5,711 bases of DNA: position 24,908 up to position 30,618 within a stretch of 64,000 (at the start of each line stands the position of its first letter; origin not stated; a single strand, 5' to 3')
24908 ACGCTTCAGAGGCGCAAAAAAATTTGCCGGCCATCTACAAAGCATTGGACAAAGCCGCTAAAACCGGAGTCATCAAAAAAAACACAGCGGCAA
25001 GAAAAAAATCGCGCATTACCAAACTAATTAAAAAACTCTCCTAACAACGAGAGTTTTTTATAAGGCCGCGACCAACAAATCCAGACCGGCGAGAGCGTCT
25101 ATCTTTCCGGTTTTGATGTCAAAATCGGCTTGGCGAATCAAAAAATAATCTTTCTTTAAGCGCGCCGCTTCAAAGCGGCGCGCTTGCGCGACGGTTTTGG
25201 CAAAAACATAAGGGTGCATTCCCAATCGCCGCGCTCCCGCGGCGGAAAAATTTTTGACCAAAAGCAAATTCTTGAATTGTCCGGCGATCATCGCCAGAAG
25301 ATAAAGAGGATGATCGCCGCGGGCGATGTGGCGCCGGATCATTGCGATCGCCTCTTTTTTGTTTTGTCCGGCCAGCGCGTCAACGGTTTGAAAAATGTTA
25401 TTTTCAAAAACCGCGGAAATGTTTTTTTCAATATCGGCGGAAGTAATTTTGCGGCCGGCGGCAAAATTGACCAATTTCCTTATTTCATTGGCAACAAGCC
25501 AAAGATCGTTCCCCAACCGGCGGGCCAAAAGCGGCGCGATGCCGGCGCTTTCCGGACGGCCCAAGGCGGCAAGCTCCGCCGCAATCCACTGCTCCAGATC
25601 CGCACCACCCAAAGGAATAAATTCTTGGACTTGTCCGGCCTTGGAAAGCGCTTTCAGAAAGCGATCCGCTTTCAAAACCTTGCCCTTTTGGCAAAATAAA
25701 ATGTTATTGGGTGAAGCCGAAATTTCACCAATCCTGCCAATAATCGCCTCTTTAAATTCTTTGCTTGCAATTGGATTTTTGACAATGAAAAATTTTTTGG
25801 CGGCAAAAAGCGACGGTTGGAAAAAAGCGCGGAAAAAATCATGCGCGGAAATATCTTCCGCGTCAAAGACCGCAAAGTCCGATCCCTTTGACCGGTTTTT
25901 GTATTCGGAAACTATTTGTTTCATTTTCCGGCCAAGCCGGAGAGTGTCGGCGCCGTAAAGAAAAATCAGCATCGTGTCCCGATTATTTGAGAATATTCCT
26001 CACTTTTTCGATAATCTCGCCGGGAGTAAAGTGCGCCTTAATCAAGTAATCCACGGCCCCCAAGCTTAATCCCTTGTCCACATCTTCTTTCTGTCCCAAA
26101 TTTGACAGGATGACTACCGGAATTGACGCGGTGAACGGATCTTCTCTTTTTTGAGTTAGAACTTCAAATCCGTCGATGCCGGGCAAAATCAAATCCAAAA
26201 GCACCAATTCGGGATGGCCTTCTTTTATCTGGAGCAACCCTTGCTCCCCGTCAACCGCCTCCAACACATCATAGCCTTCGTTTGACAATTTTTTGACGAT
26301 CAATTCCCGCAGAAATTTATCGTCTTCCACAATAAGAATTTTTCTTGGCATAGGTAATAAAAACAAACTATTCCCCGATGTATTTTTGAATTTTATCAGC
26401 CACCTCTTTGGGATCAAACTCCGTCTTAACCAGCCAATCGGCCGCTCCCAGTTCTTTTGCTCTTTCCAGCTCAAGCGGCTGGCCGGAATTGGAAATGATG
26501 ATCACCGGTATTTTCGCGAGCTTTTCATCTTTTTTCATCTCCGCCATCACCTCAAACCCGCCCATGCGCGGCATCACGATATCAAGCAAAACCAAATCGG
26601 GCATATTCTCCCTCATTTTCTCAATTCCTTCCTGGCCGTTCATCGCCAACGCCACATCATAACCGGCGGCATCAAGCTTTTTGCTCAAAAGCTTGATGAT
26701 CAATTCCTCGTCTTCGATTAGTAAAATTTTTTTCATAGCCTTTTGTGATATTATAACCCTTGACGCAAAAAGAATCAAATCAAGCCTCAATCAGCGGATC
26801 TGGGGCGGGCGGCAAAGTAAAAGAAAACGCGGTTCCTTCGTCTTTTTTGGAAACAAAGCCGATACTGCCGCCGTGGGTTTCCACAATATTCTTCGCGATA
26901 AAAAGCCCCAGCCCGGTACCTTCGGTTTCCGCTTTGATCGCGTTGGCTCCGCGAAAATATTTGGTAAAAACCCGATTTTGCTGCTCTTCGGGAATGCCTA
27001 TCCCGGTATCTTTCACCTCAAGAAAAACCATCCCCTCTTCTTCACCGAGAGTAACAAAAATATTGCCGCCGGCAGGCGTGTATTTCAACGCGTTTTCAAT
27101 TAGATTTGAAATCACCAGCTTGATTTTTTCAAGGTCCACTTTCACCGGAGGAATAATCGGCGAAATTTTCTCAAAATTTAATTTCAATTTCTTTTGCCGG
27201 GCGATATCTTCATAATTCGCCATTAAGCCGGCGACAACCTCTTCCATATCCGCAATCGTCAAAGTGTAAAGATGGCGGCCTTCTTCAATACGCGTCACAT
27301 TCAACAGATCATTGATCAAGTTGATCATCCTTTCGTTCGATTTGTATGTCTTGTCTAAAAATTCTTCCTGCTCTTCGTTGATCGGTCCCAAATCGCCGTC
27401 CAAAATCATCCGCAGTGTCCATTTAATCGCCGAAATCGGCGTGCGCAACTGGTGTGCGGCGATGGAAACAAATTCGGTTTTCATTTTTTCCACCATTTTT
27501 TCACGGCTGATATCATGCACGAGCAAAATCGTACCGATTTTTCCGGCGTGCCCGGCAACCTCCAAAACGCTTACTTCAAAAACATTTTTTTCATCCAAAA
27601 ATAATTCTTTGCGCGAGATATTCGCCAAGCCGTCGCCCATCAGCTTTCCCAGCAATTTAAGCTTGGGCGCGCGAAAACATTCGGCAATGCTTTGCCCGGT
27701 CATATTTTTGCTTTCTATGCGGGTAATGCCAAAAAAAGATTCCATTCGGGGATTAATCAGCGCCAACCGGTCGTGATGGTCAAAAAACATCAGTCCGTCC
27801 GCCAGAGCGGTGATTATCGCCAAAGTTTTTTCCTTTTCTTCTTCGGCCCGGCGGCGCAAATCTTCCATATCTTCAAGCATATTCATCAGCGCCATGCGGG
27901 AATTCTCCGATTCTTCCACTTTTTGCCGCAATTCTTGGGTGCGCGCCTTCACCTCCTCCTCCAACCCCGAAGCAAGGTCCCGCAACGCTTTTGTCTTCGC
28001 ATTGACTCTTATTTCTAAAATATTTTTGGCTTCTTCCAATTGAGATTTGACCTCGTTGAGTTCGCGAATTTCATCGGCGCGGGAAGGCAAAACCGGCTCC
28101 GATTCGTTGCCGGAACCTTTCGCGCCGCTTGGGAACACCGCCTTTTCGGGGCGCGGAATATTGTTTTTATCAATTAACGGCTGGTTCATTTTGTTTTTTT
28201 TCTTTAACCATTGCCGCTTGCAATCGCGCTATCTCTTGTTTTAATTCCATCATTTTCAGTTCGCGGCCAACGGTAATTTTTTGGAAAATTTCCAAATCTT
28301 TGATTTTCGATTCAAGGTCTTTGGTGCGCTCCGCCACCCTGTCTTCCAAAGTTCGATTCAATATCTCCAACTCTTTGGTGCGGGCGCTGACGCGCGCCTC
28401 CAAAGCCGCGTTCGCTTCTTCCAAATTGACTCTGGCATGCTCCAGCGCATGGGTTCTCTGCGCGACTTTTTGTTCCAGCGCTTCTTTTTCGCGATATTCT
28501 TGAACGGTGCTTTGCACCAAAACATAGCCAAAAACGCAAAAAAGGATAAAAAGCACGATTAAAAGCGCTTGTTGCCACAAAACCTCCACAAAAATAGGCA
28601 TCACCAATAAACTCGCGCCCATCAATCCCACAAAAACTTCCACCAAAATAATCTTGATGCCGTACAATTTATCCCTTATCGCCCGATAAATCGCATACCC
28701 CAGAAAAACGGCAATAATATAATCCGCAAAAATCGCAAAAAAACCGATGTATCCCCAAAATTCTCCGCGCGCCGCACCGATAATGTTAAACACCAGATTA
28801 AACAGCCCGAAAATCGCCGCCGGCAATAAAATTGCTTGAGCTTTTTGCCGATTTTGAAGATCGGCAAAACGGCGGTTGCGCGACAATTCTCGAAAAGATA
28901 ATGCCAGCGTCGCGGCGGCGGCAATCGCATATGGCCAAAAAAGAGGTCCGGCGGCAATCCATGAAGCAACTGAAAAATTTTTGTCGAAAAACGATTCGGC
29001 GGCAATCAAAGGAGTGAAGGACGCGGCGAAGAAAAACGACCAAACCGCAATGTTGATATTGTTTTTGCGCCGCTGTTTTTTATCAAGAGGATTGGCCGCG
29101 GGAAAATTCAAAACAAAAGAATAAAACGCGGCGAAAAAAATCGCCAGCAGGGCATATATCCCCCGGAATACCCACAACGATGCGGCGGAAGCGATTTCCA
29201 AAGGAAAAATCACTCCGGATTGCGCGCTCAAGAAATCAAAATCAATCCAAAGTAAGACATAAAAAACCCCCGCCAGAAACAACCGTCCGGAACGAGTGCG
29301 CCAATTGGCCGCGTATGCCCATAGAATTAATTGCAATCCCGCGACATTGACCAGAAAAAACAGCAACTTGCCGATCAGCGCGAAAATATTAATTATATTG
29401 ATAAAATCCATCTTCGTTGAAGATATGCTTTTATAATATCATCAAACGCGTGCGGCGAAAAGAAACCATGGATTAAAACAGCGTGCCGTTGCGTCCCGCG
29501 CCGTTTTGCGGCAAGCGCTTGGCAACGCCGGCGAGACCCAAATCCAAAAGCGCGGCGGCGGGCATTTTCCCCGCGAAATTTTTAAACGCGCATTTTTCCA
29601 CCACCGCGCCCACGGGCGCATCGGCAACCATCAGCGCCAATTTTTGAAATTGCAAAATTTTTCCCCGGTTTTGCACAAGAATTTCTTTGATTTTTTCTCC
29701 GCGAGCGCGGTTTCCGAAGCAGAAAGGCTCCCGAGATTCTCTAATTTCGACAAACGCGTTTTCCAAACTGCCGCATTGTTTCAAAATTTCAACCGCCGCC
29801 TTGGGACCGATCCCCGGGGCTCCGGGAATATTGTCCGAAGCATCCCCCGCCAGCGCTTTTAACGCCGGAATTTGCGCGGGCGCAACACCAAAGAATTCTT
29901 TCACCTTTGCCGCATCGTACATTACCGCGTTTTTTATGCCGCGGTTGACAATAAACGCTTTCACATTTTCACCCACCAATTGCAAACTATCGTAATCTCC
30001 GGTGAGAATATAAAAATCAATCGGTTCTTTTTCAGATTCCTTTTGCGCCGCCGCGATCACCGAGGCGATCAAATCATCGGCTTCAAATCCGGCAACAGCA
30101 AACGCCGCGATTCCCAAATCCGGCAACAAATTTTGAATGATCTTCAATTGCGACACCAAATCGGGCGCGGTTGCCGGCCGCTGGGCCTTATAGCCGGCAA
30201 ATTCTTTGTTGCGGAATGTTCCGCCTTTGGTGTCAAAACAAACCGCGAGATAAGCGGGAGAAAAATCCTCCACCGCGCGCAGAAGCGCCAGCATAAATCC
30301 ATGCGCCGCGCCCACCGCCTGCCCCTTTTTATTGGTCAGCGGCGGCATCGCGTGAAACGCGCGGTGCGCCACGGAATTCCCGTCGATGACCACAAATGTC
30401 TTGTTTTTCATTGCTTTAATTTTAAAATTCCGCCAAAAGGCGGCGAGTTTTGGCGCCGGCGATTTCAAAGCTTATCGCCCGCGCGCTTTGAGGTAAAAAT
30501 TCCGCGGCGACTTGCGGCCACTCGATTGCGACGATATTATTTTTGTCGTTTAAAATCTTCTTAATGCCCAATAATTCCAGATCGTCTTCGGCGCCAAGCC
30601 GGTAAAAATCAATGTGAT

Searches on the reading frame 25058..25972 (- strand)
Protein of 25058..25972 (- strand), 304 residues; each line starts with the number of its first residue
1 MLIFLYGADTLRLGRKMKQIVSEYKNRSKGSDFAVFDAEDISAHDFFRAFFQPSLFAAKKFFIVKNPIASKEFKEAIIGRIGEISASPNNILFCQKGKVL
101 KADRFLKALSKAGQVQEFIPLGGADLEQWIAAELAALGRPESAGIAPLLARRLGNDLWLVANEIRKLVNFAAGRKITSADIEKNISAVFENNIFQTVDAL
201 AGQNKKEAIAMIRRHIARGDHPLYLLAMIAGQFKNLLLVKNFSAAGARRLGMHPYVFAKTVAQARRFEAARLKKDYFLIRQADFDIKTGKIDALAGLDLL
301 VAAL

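Call 15: search_protein_families(library=pfam, proteins=[window:25058-25972:-], max_evalue=0.0001)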
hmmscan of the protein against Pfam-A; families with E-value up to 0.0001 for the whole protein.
window:25058-25972:- (304 aa): 2 families
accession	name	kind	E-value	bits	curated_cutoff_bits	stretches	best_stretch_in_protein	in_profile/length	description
PF21694.2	DNA_pol3_delta_C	-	9.5e-22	77.7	27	1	190-302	1-119/121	DNA polymerase III delta subunit, C-terminal domain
PF06144.19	DNA_pol3_delta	-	6.1e-06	26.7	21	1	4-111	2-116/124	DNA polymerase III, delta subunit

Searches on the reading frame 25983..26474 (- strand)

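Call 80: search_protein_families(library=pfam, proteins=[window:25983-26474:-], max_evalue=0.001)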
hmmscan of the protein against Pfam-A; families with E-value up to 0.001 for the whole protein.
window:25983-26474:- (163 aa): 1 family
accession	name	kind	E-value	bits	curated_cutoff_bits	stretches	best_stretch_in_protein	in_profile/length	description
PF00072.30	Response_reg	-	3.5e-23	82.3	30.2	1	46-158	1-110/111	Response regulator receiver domain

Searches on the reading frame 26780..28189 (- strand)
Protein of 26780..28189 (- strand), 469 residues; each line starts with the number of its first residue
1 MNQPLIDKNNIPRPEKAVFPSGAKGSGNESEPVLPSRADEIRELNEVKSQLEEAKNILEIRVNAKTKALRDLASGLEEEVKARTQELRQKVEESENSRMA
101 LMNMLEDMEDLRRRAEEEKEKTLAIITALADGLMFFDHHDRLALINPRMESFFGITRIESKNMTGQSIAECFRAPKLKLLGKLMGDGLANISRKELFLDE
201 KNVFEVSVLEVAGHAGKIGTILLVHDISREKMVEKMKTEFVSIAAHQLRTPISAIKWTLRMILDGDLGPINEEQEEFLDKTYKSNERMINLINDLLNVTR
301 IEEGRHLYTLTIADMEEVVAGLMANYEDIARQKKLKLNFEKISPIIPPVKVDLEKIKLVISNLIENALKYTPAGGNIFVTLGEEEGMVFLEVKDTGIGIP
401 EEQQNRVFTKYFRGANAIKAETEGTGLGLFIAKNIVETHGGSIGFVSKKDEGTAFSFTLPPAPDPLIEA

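Call 11: search_protein_families(library=pfam, proteins=[window:26780-28189:-], max_evalue=0.001)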
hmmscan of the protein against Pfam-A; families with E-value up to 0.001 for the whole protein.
window:26780-28189:- (469 aa): 3 families
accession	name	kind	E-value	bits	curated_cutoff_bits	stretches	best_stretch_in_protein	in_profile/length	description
PF02518.31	HATPase_c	-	4.8e-29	101.5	26.4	1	352-462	2-110/111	Histidine kinase-, DNA gyrase B-, and HSP90-like ATPase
PF00512.31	HisKA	-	9.9e-17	61.2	26.9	1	236-304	1-66/66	His Kinase A (phospho-acceptor) domain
PF13581.12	HATPase_c_2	-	0.00027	21.4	27.4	1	354-439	30-112/127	Histidine kinase-like ATPase domain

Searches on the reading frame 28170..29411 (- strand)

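Call 11: search_protein_families(library=pfam, proteins=[window:28170-29411:-], max_evalue=0.001)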
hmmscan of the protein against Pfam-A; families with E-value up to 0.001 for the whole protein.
window:28170-29411:- (413 aa): 0 families

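Call 62: search_protein_families(library=ncbifam, proteins=[window:28170-29411:-], max_evalue=0.01)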
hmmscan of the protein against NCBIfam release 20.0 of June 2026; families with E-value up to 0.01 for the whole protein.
window:28170-29411:- (413 aa): 1 family
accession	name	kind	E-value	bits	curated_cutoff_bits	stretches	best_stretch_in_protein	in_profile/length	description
NF053512.1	nitric_RR_NosR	exception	6.4e-06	25.4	400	1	326-405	116-195/422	response regulator c-di-GMP phosphodiesterase, NosR family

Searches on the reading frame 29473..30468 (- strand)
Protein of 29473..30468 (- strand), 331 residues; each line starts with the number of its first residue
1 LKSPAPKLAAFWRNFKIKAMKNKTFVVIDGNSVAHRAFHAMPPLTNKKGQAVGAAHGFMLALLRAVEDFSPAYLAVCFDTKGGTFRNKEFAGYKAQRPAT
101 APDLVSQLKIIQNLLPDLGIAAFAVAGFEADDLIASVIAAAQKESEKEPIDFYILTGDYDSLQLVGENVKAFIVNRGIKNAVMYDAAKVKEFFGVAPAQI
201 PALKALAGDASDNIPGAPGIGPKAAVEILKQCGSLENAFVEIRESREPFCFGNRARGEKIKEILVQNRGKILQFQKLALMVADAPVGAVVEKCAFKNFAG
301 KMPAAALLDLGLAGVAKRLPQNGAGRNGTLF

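Call 11: search_protein_families(library=pfam, proteins=[window:29473-30468:-], max_evalue=0.001)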
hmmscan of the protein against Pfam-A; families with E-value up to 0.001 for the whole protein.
window:29473-30468:- (331 aa): 2 families
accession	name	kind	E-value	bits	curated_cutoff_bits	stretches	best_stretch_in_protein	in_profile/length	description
PF02739.22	5_3_exonuc_N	-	1.2e-46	158.8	34.3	1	25-194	2-164/164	5'-3' exonuclease, N-terminal resolvase-like domain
PF01367.25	5_3_exonuc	-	3e-21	76.1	40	1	195-298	1-94/97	5'-3' exonuclease, C-terminal SAM fold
